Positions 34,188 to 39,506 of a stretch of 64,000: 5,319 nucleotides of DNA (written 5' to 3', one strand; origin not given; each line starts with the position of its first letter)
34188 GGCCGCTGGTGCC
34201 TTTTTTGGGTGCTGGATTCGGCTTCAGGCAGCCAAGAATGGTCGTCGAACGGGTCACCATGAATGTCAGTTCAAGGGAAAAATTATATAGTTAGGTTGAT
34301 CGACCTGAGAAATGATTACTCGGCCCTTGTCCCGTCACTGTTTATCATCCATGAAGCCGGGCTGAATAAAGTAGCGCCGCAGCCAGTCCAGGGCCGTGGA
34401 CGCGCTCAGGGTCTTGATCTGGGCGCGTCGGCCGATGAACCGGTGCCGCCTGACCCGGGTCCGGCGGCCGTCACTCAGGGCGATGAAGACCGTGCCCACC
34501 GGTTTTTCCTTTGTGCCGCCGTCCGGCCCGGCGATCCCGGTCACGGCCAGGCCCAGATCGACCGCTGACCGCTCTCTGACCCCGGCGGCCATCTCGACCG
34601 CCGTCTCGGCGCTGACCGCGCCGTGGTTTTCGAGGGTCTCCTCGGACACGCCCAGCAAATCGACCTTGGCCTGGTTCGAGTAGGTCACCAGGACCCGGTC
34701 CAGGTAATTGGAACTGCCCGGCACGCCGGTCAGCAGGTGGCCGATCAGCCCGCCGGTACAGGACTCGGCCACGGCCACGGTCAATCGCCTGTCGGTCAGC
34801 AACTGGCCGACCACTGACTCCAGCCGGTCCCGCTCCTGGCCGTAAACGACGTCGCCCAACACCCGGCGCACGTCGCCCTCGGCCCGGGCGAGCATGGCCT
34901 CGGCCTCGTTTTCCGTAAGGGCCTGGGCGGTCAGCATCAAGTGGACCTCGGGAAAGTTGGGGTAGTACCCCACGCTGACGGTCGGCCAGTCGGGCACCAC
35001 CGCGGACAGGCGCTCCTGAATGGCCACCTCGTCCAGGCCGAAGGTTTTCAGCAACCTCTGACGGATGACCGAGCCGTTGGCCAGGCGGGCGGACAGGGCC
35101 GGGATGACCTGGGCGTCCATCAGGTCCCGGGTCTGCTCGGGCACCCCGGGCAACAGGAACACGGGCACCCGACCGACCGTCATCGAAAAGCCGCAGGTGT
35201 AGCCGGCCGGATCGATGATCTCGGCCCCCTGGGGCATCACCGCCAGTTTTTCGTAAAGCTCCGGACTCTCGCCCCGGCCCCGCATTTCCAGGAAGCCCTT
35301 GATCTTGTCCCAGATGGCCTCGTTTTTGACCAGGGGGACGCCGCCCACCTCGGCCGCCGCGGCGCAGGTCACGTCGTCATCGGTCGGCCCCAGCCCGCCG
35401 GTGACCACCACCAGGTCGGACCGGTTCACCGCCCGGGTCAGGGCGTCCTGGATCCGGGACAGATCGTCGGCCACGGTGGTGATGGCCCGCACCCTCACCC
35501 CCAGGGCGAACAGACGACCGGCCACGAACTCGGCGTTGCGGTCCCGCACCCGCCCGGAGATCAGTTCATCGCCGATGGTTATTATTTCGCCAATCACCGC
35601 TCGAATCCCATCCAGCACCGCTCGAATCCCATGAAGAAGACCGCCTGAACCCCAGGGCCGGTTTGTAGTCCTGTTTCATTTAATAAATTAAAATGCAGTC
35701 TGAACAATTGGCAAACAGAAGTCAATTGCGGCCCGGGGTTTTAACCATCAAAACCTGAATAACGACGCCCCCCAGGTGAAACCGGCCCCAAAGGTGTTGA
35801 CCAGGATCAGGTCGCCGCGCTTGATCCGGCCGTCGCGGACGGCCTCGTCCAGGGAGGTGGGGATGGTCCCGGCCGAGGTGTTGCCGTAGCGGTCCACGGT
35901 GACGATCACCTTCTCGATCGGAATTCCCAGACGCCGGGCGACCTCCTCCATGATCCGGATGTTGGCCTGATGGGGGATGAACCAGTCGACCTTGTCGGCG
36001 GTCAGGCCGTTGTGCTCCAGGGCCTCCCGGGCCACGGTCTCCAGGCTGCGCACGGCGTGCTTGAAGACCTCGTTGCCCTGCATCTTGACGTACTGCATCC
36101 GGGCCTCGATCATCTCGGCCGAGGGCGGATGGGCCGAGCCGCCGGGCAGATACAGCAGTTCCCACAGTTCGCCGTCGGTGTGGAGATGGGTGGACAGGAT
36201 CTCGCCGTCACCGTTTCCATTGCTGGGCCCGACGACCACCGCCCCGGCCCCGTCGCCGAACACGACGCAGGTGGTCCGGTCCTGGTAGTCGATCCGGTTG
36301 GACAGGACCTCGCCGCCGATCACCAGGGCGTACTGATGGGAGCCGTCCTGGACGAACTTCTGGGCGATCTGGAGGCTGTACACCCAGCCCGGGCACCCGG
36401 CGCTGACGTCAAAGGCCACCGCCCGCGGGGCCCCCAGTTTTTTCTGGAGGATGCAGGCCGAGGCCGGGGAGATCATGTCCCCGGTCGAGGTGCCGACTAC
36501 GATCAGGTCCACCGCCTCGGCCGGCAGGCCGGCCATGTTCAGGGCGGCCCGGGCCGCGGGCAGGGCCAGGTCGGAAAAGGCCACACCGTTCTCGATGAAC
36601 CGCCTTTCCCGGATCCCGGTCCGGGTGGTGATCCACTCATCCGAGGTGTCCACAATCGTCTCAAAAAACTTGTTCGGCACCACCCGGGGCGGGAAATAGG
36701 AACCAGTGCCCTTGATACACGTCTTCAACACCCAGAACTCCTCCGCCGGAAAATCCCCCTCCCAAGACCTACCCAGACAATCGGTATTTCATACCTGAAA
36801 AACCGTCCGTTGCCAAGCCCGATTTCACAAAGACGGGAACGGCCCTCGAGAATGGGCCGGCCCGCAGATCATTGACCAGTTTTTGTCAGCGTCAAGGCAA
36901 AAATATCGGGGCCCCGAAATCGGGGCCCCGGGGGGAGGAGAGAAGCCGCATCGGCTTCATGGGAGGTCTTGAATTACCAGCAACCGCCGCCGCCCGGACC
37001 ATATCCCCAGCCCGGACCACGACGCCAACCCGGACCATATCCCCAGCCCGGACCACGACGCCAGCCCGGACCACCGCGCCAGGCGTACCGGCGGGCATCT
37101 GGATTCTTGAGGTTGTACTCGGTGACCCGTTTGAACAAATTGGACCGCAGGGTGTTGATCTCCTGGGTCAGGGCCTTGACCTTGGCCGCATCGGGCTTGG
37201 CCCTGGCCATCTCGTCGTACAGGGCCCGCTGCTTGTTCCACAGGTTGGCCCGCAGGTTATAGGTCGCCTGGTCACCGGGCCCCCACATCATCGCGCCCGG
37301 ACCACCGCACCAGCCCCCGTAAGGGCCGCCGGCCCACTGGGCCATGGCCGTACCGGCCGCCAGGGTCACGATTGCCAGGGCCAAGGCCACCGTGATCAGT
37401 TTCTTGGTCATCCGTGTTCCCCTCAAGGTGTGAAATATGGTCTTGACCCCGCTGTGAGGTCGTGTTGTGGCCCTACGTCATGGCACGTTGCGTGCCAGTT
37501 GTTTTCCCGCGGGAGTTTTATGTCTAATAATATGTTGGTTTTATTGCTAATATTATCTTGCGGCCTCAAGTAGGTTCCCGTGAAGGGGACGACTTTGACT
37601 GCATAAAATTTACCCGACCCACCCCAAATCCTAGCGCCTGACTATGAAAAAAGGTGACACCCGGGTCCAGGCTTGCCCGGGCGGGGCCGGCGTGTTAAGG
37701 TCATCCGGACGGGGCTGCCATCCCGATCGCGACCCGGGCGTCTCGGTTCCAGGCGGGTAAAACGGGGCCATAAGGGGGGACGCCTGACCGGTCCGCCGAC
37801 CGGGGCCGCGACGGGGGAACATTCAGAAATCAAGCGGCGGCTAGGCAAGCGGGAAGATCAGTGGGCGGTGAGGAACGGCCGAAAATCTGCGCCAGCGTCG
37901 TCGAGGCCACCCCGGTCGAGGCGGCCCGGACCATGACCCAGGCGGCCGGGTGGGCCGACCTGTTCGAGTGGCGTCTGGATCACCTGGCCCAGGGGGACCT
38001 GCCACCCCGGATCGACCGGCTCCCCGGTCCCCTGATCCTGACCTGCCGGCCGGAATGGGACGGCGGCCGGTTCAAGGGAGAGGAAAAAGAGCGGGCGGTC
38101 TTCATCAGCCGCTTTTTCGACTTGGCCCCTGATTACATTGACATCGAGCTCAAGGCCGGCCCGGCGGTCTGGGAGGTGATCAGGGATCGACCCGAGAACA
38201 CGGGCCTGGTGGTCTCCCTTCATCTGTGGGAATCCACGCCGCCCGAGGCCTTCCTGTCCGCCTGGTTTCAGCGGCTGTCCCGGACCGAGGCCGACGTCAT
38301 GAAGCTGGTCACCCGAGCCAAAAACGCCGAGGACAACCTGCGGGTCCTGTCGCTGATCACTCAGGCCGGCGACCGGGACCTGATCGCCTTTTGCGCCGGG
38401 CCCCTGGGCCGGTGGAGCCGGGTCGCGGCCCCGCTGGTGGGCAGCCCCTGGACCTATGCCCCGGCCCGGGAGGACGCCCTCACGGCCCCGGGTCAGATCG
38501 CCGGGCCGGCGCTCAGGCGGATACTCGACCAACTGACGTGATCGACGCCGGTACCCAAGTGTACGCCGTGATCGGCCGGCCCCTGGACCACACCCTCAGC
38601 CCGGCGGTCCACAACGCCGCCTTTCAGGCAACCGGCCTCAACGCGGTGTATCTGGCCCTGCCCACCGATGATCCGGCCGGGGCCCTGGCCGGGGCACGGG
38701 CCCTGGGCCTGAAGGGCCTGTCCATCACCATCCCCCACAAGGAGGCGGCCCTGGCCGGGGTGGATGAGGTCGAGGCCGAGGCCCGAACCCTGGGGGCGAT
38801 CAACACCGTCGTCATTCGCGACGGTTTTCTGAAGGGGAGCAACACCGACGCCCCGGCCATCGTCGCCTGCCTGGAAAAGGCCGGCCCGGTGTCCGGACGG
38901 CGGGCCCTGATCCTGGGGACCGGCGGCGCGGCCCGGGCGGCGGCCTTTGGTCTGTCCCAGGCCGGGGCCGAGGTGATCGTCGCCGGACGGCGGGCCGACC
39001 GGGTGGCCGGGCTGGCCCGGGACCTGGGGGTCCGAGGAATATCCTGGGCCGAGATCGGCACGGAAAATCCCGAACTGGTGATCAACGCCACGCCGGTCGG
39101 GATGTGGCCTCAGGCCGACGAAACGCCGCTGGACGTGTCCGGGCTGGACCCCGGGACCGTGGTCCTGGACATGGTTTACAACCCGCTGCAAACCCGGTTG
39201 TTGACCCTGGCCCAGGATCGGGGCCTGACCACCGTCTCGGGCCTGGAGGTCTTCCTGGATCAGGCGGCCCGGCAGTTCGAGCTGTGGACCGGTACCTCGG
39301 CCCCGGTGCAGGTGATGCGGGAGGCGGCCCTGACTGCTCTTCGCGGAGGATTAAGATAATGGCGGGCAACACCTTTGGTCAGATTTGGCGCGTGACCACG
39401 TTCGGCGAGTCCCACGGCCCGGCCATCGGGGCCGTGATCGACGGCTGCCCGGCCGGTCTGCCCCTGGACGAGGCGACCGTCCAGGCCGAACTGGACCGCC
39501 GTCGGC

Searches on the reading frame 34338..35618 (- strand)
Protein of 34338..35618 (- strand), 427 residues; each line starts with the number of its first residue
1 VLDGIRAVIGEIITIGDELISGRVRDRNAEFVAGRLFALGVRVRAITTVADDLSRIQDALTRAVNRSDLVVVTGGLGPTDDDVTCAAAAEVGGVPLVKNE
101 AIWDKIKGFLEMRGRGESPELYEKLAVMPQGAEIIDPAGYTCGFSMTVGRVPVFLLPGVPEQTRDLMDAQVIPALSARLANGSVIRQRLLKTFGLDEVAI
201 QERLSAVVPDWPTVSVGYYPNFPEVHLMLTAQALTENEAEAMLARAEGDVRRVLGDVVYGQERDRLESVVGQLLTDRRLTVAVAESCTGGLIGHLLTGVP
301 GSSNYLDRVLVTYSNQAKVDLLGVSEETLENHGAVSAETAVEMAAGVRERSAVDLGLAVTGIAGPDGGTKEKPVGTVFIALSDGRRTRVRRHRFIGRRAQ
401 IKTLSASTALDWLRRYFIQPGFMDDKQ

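Call 36: search_protein_families(library=pfam, proteins=[window:34338-35618:-], max_evalue=0.00001)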
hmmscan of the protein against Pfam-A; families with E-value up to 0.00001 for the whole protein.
window:34338-35618:- (427 aa): 3 families
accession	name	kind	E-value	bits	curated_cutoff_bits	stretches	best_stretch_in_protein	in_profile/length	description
PF02464.23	CinA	-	1.3e-56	191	23.5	1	265-416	3-154/155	Competence-damaged protein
PF00994.29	MoCF_biosynth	-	3.2e-35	121.4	26.6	1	11-176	1-143/144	Probable molybdopterin binding domain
PF18146.6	CinA_KH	-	7.3e-16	58.5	27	1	187-260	1-73/73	Damage-inducible protein CinA KH domain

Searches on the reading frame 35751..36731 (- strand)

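Call 36: search_protein_families(library=pfam, proteins=[window:35751-36731:-], max_evalue=0.00001)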
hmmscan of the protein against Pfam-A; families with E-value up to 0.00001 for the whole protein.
window:35751-36731:- (327 aa): 3 families
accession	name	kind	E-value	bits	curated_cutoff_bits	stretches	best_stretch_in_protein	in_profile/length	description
PF08541.16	ACP_syn_III_C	-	5.5e-37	126.2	26.6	1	238-326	1-89/90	3-Oxoacyl-[acyl-carrier-protein (ACP)] synthase III C terminal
PF08545.16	ACP_syn_III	-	3.8e-29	100.8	24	1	107-187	1-80/80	3-Oxoacyl-[acyl-carrier-protein (ACP)] synthase III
PF00108.29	Thiolase_N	-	2.5e-06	27.5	26.4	0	36-150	7-122/260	Thiolase, N-terminal domain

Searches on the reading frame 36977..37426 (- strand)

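Call 36: search_protein_families(library=pfam, proteins=[window:36977-37426:-], max_evalue=0.00001)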
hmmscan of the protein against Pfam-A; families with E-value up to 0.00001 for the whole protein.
window:36977-37426:- (150 aa): 0 families

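Call 71: search_protein_families(library=pfam, proteins=[window:36977-37426:-], max_evalue=0.01)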
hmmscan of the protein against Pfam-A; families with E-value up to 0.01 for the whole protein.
window:36977-37426:- (150 aa): 1 family
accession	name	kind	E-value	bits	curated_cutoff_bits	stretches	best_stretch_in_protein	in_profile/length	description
PF13801.11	Metal_resist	-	6.6e-05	23.5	29.2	1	54-103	60-109/125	Heavy-metal resistance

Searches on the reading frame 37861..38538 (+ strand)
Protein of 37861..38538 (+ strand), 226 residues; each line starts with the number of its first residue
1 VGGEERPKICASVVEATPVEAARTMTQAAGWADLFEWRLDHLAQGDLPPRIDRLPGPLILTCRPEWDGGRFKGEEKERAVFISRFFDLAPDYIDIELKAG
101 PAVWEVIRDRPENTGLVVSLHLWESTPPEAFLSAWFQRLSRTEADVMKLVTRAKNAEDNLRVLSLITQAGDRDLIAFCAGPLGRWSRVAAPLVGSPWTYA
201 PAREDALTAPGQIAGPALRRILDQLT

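Call 36: search_protein_families(library=pfam, proteins=[window:37861-38538:+], max_evalue=0.00001)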
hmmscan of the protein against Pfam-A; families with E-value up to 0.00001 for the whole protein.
window:37861-38538:+ (226 aa): 1 family
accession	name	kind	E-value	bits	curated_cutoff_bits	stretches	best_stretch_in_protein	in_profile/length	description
PF01487.21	DHquinase_I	-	1.7e-44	153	22.2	1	10-222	1-230/230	Type I 3-dehydroquinase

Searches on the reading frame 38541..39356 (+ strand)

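Call 71: search_protein_families(library=pfam, proteins=[window:38541-39356:+], max_evalue=0.01)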
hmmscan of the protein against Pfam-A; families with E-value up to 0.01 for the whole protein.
window:38541-39356:+ (272 aa): 4 families
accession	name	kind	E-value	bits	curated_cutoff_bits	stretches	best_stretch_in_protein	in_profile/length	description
PF08501.16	Shikimate_dh_N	-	1.2e-23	83.6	27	1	10-90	1-83/83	Shikimate dehydrogenase substrate binding domain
PF18317.6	SDH_C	-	3.8e-13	49.4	25.8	1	234-264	1-31/31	Shikimate 5'-dehydrogenase C-terminal domain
PF03807.23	F420_oxidored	-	2.6e-05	25.2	21.6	1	124-210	4-90/94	NADP oxidoreductase coenzyme F420-dependent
PF01488.26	Shikimate_DH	-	0.0002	21.9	24.3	1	113-165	6-59/138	Shikimate / quinate 5-dehydrogenase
